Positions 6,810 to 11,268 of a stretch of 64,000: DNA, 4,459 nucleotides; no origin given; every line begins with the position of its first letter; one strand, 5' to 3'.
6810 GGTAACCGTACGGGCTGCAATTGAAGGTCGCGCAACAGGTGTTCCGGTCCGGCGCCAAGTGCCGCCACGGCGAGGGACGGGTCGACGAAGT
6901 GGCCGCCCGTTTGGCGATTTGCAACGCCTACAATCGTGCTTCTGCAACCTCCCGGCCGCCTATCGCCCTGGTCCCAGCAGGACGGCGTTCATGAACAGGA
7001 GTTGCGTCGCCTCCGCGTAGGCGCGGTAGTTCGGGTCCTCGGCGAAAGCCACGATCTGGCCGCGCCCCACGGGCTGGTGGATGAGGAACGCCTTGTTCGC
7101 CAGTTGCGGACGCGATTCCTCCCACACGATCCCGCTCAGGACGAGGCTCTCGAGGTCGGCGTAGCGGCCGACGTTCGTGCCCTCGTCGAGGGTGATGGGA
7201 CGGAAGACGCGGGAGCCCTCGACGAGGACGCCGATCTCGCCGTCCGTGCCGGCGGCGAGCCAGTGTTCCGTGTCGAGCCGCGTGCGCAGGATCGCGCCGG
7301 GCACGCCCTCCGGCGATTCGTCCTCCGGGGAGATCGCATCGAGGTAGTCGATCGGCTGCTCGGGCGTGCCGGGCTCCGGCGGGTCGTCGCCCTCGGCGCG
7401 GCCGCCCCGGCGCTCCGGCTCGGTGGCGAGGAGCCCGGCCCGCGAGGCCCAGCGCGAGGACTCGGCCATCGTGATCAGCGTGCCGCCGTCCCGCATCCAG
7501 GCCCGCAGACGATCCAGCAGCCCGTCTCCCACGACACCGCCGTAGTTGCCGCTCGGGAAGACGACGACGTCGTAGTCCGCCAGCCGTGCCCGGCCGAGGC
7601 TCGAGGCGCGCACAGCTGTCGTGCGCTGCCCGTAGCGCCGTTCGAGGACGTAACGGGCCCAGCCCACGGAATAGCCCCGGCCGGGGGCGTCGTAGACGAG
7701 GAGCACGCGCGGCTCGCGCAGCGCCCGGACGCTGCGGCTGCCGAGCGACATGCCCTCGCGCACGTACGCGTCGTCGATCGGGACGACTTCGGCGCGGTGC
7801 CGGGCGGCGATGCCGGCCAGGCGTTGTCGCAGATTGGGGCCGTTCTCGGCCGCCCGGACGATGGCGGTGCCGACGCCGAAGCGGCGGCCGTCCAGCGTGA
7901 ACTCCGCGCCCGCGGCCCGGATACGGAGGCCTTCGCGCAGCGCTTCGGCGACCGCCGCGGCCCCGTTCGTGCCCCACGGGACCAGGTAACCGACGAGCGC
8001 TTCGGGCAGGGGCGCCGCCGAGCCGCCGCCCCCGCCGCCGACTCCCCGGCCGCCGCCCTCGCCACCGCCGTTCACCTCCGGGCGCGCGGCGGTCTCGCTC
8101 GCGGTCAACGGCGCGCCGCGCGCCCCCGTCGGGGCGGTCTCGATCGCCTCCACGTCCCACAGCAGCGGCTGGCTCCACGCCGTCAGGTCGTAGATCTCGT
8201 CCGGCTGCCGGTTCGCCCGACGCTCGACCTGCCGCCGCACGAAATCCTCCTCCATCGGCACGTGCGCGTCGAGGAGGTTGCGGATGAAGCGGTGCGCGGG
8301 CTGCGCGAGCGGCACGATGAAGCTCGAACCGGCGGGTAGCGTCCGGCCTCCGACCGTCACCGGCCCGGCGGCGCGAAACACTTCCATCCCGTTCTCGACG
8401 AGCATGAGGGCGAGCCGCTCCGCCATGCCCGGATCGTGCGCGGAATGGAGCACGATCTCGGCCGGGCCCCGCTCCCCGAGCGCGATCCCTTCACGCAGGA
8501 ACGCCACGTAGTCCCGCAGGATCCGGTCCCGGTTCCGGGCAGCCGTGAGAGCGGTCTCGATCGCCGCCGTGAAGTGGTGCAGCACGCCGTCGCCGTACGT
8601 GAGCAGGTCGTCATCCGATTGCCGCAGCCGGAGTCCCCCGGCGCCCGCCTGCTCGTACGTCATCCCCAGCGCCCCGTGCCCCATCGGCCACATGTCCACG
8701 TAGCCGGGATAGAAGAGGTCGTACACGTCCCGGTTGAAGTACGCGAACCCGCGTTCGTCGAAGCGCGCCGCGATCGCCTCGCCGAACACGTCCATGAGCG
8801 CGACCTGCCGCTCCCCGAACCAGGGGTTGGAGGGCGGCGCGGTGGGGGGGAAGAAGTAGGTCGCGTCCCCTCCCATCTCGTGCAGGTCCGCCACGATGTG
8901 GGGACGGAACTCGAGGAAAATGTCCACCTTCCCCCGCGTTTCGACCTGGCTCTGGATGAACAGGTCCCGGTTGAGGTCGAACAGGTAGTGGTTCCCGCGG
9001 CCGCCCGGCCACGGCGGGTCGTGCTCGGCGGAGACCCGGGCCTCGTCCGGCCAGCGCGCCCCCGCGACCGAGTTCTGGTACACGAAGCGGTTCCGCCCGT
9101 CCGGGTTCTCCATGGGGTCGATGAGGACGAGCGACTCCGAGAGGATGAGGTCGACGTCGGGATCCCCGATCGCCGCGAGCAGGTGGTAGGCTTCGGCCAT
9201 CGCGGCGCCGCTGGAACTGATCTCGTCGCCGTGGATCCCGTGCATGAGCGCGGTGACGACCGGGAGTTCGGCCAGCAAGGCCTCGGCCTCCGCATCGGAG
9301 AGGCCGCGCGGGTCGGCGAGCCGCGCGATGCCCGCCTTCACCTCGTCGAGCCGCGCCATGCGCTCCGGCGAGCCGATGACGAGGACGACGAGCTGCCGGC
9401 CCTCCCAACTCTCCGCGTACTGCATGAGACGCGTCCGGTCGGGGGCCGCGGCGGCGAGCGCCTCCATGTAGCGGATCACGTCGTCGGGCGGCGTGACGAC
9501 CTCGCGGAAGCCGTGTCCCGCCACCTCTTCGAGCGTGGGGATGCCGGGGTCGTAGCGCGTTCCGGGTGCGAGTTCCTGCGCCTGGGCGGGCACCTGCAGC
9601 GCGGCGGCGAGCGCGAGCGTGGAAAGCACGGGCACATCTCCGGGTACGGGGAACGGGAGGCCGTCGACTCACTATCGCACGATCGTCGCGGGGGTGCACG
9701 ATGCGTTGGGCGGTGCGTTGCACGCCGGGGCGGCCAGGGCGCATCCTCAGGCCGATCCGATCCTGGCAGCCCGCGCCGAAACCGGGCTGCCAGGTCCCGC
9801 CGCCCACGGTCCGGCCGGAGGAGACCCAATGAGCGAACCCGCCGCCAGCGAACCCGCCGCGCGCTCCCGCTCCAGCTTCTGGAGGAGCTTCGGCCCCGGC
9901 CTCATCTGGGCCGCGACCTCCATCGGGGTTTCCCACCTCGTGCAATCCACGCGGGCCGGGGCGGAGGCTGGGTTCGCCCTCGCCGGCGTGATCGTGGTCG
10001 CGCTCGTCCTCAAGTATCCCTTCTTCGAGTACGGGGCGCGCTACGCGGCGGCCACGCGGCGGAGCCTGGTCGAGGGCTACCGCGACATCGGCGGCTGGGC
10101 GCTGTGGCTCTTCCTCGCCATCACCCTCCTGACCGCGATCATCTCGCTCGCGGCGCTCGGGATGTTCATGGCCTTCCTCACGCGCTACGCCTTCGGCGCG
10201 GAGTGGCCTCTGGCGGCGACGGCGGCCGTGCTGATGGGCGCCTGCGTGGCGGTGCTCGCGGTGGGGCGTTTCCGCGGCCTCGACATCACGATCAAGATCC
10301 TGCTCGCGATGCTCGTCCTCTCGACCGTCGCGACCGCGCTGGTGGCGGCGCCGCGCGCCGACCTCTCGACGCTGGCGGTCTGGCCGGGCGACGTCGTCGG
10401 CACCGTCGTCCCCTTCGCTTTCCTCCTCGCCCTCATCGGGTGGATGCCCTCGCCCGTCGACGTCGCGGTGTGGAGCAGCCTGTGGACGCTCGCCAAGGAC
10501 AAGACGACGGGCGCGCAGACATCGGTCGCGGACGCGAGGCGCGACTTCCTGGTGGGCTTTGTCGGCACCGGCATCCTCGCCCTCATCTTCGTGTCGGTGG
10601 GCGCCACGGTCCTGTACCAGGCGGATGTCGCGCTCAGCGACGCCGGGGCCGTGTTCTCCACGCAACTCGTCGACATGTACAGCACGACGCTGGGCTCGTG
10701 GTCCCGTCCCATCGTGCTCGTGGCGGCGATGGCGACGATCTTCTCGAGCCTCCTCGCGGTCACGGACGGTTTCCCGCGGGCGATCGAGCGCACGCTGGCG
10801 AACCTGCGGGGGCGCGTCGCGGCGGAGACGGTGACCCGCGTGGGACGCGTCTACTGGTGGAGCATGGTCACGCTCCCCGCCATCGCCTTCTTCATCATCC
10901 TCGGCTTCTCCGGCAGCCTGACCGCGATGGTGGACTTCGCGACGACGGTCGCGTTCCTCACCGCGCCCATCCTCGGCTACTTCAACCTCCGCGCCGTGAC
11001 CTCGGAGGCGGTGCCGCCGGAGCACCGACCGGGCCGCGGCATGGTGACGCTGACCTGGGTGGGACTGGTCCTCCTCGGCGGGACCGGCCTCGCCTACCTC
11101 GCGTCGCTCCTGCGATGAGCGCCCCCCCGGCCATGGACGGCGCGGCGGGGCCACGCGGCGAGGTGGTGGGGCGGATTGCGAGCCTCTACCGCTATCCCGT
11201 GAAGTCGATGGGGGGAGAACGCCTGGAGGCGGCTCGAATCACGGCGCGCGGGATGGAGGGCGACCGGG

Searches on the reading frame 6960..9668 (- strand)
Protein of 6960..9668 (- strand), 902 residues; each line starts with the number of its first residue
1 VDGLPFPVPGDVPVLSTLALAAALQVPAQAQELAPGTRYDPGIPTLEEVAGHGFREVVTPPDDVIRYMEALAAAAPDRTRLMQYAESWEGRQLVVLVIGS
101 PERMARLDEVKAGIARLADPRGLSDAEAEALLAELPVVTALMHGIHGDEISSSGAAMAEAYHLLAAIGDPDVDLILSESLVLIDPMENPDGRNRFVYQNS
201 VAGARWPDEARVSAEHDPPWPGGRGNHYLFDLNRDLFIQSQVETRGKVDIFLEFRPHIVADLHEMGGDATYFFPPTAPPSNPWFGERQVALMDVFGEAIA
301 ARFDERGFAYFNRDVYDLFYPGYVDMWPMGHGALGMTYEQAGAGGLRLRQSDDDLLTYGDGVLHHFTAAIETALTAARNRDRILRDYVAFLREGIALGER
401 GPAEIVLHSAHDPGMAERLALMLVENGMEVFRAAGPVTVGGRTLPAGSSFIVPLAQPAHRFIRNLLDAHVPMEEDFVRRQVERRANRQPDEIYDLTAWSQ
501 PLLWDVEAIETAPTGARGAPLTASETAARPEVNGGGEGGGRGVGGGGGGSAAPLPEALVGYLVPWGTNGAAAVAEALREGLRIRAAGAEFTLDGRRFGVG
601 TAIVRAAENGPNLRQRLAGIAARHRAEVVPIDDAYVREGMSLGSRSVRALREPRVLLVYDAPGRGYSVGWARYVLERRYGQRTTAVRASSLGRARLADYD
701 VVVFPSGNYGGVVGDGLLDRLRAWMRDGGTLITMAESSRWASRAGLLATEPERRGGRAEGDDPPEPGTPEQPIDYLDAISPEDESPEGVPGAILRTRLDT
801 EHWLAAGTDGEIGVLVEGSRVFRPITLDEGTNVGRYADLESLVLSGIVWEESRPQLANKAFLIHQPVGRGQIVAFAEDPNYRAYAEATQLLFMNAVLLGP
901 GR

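Call 67: search_protein_families(library=pfam, proteins=[window:6960-9668:-], max_evalue=0.0001)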
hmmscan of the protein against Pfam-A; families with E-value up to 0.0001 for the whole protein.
window:6960-9668:- (902 aa): 1 family
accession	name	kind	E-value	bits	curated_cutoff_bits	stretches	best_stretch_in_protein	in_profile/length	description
PF00246.29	Peptidase_M14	-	1.6e-11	44.8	21.6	1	65-235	2-132/286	Zinc carboxypeptidase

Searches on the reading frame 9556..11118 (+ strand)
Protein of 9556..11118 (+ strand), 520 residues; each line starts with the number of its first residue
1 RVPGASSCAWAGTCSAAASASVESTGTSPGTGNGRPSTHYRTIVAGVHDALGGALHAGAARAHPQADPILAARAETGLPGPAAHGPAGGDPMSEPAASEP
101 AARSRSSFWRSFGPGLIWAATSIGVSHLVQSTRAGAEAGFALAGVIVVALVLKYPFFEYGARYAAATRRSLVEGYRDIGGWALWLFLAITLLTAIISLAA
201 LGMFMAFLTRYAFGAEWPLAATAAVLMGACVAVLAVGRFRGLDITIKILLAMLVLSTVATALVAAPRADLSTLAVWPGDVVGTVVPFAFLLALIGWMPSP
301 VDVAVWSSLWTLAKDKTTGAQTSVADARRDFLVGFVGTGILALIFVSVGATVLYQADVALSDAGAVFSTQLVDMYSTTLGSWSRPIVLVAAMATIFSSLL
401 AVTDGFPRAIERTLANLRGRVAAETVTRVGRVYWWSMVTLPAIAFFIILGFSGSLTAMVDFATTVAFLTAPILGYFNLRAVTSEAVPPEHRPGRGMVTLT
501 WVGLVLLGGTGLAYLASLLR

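Call 67: search_protein_families(library=pfam, proteins=[window:9556-11118:+], max_evalue=0.0001)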
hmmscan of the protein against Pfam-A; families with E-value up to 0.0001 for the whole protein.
window:9556-11118:+ (520 aa): 1 family
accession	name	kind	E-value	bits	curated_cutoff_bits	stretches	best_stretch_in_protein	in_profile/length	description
PF01566.24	Nramp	-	9e-07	28.7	29.8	1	132-479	5-342/357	Natural resistance-associated macrophage protein-like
